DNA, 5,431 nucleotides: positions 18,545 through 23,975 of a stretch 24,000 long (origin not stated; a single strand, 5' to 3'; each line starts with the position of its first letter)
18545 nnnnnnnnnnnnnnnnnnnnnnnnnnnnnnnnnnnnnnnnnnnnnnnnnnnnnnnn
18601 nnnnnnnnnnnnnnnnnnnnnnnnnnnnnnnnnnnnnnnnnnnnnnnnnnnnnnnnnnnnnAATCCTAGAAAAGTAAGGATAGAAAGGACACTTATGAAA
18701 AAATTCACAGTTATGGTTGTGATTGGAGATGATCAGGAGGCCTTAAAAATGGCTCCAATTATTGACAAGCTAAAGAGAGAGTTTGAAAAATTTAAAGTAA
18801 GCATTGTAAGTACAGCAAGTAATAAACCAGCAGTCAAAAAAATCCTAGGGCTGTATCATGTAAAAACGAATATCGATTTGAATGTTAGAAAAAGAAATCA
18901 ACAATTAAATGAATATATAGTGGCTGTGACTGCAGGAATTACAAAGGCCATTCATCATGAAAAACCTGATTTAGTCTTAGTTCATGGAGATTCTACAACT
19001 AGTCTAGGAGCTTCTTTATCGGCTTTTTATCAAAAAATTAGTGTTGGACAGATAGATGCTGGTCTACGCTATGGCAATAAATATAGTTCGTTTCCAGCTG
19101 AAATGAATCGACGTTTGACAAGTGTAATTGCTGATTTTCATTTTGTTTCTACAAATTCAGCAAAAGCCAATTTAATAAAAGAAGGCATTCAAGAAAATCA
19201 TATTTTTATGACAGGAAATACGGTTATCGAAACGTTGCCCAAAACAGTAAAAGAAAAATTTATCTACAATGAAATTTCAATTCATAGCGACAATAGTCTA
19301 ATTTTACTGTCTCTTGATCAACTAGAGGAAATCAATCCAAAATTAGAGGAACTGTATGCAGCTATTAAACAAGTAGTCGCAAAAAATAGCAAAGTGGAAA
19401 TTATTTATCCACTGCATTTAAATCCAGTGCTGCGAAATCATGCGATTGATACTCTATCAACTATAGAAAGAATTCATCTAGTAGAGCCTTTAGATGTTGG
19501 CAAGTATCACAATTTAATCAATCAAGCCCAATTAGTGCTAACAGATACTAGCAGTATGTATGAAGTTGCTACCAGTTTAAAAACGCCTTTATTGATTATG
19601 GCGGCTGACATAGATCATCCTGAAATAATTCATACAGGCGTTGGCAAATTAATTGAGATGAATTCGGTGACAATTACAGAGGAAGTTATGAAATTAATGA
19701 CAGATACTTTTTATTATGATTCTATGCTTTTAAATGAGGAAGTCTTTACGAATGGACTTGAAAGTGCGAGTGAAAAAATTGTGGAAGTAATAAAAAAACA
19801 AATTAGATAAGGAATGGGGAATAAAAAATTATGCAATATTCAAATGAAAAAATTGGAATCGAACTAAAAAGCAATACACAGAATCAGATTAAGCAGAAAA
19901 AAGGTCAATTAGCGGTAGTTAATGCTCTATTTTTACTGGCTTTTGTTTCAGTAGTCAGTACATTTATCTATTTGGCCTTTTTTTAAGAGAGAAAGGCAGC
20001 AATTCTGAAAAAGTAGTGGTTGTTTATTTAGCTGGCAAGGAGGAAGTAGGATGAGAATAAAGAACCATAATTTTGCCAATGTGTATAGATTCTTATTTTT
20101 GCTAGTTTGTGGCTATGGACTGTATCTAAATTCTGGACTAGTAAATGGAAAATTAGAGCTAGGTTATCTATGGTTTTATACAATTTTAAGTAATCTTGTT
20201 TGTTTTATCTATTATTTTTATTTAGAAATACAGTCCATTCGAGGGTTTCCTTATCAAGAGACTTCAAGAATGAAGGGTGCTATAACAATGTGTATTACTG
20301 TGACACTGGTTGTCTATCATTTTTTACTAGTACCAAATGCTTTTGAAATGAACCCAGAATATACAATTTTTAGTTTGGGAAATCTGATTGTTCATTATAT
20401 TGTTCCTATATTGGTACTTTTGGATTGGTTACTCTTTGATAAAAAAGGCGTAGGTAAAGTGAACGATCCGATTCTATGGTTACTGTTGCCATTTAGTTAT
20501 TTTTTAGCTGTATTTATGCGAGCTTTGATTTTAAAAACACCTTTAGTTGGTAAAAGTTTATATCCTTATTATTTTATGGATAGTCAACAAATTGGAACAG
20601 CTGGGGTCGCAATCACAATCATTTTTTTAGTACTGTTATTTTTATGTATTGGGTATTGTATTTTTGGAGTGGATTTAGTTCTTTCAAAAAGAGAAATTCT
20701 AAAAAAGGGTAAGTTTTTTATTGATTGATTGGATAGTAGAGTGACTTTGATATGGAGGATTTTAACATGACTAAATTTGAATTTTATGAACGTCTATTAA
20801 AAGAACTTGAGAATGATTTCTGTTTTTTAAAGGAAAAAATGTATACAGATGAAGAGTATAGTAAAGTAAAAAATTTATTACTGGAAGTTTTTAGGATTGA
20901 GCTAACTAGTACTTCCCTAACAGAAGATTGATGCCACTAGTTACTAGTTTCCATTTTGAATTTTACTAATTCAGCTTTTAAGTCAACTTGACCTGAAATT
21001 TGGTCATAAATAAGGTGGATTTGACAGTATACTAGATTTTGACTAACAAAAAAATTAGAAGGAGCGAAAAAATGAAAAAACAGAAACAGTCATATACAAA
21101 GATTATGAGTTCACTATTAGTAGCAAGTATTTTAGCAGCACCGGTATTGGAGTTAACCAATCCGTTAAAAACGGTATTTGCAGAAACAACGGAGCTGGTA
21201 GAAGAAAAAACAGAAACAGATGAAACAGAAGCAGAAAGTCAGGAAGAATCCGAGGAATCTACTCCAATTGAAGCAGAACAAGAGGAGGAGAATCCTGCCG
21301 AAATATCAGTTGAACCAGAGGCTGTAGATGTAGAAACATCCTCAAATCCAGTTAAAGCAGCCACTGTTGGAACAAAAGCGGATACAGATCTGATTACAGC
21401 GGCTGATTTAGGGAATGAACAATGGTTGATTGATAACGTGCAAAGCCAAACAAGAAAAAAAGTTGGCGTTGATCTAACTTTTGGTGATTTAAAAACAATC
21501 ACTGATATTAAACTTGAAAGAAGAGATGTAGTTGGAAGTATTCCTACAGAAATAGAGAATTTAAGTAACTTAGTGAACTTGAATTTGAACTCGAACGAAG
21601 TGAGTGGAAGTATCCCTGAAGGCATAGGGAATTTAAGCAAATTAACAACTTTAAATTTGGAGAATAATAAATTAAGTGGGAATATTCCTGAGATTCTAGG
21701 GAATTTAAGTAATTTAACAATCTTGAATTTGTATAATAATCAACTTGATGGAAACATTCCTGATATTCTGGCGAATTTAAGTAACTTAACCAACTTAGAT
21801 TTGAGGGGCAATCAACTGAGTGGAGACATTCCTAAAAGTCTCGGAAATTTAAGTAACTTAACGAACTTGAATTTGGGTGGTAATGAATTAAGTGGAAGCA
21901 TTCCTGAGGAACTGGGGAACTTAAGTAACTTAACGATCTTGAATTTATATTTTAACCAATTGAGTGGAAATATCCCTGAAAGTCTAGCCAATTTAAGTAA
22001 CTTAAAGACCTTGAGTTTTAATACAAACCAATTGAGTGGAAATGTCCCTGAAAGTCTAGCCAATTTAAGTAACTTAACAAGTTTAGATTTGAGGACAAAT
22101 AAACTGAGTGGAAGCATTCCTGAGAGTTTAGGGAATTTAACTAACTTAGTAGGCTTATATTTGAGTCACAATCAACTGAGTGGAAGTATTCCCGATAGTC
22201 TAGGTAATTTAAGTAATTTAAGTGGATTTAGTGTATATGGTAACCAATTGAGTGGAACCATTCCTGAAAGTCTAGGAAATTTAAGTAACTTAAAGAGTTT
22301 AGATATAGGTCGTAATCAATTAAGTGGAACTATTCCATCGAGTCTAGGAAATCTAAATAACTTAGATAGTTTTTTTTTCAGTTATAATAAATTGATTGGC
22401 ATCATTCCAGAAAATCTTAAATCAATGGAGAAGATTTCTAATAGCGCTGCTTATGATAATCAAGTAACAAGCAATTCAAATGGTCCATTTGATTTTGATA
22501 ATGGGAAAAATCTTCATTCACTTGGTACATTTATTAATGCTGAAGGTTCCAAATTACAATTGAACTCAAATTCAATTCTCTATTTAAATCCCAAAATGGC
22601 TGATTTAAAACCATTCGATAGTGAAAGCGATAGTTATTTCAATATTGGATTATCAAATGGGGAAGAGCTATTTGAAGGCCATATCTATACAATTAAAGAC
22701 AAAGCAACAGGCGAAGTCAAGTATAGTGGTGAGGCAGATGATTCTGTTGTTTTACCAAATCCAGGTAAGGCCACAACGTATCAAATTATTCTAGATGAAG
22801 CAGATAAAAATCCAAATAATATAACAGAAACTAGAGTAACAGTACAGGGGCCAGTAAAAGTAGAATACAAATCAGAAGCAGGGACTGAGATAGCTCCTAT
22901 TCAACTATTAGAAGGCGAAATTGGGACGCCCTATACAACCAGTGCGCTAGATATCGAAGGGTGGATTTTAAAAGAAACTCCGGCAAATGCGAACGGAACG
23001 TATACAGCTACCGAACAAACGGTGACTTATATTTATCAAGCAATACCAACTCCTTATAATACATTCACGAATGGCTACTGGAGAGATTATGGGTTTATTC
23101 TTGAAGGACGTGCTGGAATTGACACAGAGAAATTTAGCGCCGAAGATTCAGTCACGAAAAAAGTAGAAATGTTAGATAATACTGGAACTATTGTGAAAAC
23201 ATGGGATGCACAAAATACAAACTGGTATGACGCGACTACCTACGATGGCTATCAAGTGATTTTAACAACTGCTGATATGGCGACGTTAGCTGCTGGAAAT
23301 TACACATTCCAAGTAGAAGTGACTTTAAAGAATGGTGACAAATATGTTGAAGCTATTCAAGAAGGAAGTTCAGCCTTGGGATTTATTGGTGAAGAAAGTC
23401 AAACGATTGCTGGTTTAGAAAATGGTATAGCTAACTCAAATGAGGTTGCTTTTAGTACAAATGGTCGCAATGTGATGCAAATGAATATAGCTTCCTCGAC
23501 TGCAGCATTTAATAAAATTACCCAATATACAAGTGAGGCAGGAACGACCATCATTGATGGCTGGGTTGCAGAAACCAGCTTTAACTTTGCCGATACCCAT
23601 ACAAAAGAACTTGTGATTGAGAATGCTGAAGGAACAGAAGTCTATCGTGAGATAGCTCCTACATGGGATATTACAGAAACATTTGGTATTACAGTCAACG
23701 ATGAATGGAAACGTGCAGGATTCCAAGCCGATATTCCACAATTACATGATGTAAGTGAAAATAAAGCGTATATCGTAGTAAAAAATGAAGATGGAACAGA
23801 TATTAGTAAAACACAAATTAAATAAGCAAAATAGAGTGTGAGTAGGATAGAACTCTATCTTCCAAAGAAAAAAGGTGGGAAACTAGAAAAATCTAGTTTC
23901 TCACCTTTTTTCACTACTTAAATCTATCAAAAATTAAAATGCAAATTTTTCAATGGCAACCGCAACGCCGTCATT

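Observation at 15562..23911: Mga/AtxA-like regulator followed by a terminator-bounded synthase / pseudo-epimerase / small-protein / LRR-protein unit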

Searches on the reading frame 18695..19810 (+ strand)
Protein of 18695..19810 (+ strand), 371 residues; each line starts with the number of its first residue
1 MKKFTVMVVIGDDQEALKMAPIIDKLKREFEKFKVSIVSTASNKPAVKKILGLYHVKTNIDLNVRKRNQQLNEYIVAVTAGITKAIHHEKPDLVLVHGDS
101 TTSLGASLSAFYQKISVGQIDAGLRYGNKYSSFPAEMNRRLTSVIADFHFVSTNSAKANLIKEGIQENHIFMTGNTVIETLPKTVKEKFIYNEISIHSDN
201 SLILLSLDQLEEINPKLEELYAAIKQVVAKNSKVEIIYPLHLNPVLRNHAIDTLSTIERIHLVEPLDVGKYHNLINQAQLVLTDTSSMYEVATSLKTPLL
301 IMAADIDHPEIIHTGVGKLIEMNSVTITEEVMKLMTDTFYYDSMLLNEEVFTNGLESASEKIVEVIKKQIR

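Call 3: search_protein_families(library=pfam, proteins=[window:18695-19810:+], max_evalue=0.01)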
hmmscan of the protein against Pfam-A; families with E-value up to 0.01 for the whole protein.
window:18695-19810:+ (371 aa): 1 family
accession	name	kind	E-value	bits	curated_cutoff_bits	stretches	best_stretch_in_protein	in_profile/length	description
PF02350.25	Epimerase_2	-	5.1e-68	229.9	30.6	1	31-367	7-347/347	UDP-N-acetylglucosamine 2-epimerase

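Call 4: search_protein_families(library=ncbifam, proteins=[window:18695-19810:+], max_evalue=0.01)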
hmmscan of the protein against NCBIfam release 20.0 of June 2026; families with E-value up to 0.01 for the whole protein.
window:18695-19810:+ (371 aa): 3 families
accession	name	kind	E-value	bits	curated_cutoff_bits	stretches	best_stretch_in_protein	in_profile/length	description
TIGR00236.1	wecB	equivalog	1.2e-87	294.4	210.15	1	5-368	2-364/366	non-hydrolyzing UDP-N-acetylglucosamine 2-epimerase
TIGR03568.1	NeuC_NnaA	equivalog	9.2e-18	64.2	235.9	1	54-298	56-302/365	UDP-N-acetylglucosamine 2-epimerase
NF010135.0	PRK13609.1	equivalog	9.1e-05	21.5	500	1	147-301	149-298/388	diglucosyl diacylglycerol synthase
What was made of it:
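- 18695..19810 (+): WecB/MnaA-fold protein with degenerate active site (pseudo-epimerase), 371 aa. TIGR00236 scores 294 bits, above its cut-off of 210 (call 4).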

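Call 14: search_solved_structures(query=window:18695-19810:+, show_alignments=2)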
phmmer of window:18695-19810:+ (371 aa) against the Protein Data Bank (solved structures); distinct sequences matched with E-value up to 0.001: 27.
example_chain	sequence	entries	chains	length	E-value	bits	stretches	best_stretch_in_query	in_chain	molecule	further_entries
3ot5_A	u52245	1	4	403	5.5e-81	275.7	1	1-367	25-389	UDP-N-acetylglucosamine 2-epimerase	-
8ahe_A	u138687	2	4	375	1.8e-79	270.7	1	3-369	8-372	UDP-N-acetylglucosamine 2-epimerase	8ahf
3beo_A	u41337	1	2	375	1.8e-79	270.7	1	3-369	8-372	UDP-N-acetylglucosamine 2-epimerase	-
4fkz_A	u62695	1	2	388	1.8e-77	264.1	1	1-365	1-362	UDP-N-acetylglucosamine 2-epimerase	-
1o6c_A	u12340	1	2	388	1.8e-77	264.1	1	1-365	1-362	UDP-N-acetylglucosamine 2-epimerase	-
5enz_A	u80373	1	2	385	3.4e-68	233.6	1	6-368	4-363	UDP-GlcNAc 2-epimerase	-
9cm8_A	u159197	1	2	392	5e-65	223.2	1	1-366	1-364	UDP-N-acetylglucosamine 2-epimerase (non-hydrolyzing)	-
6vlb_A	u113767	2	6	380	5.5e-65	223.1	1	6-368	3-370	UDP-N-acetylglucosamine 2-epimerase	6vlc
1f6d_A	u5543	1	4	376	1.3e-62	215.3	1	6-367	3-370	UDP-N-ACETYLGLUCOSAMINE 2-EPIMERASE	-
1vgv_A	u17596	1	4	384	1.4e-62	215.2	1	6-367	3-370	UDP-N-acetylglucosamine 2-epimerase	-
3dzc_A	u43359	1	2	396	5.2e-61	210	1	6-365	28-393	UDP-N-acetylglucosamine 2-epimerase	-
5dld_A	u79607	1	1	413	2.9e-54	187.9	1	6-365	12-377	UDP-N-Acetylglucosamine 2-epimerase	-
7vza_A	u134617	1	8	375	6.1e-46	160.5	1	6-346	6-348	Putative UDP-N-acetylglucosamine 2-epimerase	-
7vz6_A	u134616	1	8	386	6.7e-46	160.4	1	6-346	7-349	Putative UDP-N-acetylglucosamine 2-epimerase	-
7vyy_A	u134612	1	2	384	6.9e-46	160.3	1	6-346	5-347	Putative UDP-N-acetylglucosamine 2-epimerase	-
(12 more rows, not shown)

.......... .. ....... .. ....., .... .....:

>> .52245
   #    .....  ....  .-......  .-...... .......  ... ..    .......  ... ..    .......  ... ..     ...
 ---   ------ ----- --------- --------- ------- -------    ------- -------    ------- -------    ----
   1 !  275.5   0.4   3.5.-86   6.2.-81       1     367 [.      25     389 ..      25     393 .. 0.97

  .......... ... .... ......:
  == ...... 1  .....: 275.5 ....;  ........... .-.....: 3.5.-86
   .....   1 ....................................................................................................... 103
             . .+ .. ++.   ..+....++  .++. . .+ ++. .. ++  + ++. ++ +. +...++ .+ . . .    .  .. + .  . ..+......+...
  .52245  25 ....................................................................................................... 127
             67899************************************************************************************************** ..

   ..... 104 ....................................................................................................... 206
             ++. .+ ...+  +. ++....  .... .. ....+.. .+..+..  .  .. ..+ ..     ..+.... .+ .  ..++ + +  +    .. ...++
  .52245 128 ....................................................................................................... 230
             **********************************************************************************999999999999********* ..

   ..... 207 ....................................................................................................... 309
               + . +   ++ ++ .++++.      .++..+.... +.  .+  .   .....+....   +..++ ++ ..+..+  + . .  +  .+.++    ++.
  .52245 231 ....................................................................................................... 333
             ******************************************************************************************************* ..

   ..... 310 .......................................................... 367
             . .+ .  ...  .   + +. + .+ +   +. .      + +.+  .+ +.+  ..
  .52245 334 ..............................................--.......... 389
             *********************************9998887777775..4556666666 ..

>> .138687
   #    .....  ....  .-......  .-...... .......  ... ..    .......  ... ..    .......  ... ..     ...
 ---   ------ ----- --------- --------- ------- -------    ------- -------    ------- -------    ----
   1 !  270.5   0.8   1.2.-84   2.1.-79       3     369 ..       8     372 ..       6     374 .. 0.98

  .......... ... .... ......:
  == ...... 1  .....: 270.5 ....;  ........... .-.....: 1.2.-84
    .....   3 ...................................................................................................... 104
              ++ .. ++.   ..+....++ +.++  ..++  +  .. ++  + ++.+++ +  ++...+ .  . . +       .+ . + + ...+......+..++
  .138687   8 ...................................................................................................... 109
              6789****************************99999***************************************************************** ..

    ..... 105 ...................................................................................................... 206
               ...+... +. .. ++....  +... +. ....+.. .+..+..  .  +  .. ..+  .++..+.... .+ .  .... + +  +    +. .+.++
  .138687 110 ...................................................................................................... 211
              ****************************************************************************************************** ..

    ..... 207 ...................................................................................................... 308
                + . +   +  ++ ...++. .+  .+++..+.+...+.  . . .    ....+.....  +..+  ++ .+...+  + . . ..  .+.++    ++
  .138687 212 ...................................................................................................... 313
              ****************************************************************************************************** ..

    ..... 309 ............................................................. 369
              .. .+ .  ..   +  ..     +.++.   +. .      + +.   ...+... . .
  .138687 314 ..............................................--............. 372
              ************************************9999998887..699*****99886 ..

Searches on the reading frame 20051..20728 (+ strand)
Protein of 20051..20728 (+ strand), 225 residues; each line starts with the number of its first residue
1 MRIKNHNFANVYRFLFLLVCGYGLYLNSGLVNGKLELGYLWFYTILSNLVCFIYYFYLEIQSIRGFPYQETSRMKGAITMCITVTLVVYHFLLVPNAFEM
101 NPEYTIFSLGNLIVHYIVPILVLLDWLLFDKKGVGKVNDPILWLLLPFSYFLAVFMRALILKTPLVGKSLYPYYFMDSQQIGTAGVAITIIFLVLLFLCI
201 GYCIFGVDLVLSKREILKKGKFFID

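Call 3: search_protein_families(library=pfam, proteins=[window:20051-20728:+], max_evalue=0.01)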
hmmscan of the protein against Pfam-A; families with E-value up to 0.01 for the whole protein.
window:20051-20728:+ (225 aa): 0 families

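Call 4: search_protein_families(library=ncbifam, proteins=[window:20051-20728:+], max_evalue=0.01)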
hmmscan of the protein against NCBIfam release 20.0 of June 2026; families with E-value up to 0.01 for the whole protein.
window:20051-20728:+ (225 aa): 1 family
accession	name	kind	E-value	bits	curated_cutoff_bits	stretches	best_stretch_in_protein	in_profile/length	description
NF038065.1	Pr6Pr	domain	5.2e-23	82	30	1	39-207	1-159/162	Pr6Pr family membrane protein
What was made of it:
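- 20051..20728 (+): Pr6Pr family membrane protein, 225 aa; accessory, function unknown. NF038065 scores 82 bits against a cut-off of 30 (call 4).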

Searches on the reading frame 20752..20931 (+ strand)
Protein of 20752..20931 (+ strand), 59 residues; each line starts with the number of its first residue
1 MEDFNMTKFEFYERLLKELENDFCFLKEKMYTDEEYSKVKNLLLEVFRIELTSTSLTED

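Call 3: search_protein_families(library=pfam, proteins=[window:20752-20931:+], max_evalue=0.01)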
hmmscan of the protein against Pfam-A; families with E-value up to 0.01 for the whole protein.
window:20752-20931:+ (59 aa): 0 families

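Call 4: search_protein_families(library=ncbifam, proteins=[window:20752-20931:+], max_evalue=0.01)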
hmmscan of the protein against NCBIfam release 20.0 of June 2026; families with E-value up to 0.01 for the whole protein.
window:20752-20931:+ (59 aa): 0 families

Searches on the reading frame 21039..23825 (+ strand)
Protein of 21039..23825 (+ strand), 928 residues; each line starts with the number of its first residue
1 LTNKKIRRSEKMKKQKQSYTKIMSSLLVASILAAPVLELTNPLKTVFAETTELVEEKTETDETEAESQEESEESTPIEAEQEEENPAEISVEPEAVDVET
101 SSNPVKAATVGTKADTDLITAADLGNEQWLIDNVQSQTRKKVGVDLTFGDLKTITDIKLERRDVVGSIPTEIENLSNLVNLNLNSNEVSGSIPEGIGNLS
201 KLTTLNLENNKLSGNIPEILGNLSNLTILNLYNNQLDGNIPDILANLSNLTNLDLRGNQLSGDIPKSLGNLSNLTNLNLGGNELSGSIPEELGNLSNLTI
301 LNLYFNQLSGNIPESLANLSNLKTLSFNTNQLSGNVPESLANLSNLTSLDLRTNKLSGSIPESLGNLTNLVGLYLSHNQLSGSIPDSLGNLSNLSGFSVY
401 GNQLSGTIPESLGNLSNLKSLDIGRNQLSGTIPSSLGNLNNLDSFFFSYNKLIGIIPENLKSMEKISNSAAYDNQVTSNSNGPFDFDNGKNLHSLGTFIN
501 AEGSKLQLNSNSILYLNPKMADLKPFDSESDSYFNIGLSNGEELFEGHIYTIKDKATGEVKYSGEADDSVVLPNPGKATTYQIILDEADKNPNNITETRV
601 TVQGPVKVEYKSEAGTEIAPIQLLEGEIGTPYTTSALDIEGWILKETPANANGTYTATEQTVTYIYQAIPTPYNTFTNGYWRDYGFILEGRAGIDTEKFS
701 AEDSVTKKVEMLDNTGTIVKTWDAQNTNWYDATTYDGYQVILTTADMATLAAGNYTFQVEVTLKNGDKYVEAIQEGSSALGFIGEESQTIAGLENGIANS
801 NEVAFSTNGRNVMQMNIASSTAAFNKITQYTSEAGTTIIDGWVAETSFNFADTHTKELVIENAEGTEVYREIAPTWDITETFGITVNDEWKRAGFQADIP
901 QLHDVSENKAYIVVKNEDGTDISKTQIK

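Call 3: search_protein_families(library=pfam, proteins=[window:21039-23825:+], max_evalue=0.01)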
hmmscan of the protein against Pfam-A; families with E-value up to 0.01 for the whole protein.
window:21039-23825:+ (928 aa): 8 families
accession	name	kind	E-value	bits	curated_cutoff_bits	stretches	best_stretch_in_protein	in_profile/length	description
PF23598.1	LRR_14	-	3.1e-37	128.6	40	4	314-447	41-174/353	Leucine-rich repeat region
PF00560.39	LRR_1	-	2.6e-35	113.3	20.6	5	417-439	1-23/23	Leucine Rich Repeat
PF13855.12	LRR_8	-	8.7e-24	83.5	27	6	248-308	1-61/61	Leucine rich repeat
PF12799.13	LRR_4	-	4.9e-22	77.9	27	10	249-288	2-39/44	Leucine Rich repeats (2 copies)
PF06458.18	MucBP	-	6.9e-18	65.6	23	1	605-667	1-63/63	MucBP domain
PF23286.1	LRR_13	-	0.00026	21.2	30.1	0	359-401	41-83/210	Disease resistance protein RPS4B-like, leucine-rich repeats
PF25013.1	LRR_Zer-1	-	0.0012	19.4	27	0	198-259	6-65/137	Zer-1-like, Leucine-rich repeats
PF24758.1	LRR_At5g56370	-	0.0069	16.5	27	0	294-357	12-74/227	FBD-associated F-box protein At5g56370, LRR repeats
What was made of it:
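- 21072..23825 (+): Secreted 917-aa protein: signal peptide, acidic linker, 11-12 LRRs of 24 residues, MucBP domain, CTD; no LPXTG. Pfam LRR families and MucBP (call 3).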

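Call 4: search_protein_families(library=ncbifam, proteins=[window:21039-23825:+], max_evalue=0.01)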
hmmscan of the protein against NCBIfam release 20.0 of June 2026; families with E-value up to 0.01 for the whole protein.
window:21039-23825:+ (928 aa): 5 families
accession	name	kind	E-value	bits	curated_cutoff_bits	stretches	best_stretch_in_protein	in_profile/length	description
NF041400.1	XopAE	equivalog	2.4e-36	125.7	600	3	148-260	85-197/478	type III secretion system effector XopAE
NF047464.1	FibnectbindLIC11051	equivalog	7.6e-31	107.3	1000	2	264-477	435-640/685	LIC_11051 family fibronectin-binding protein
NF041381.1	XopAC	subfamily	1.3e-30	106.6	450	2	307-433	77-200/451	XopAC/AvrAC family type III secretion system effector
NF041351.1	XopL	equivalog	1.5e-19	70.1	500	3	165-272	165-271/497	type III secretion system leucine-rich repeat domain-containing effector XopL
NF033187.0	internalin_J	exception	1.2e-10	40.4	1700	1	602-675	578-651/846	class 1 internalin InlJ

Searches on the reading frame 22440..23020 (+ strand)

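Call 48: search_protein_families(library=pfam, proteins=[window:22440-23020:+], max_evalue=1)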
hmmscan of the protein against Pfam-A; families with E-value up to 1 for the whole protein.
window:22440-23020:+ (193 aa): 1 family
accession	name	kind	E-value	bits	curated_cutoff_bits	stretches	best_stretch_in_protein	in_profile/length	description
PF06458.18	MucBP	-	2.6e-13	51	23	1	138-193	1-56/63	MucBP domain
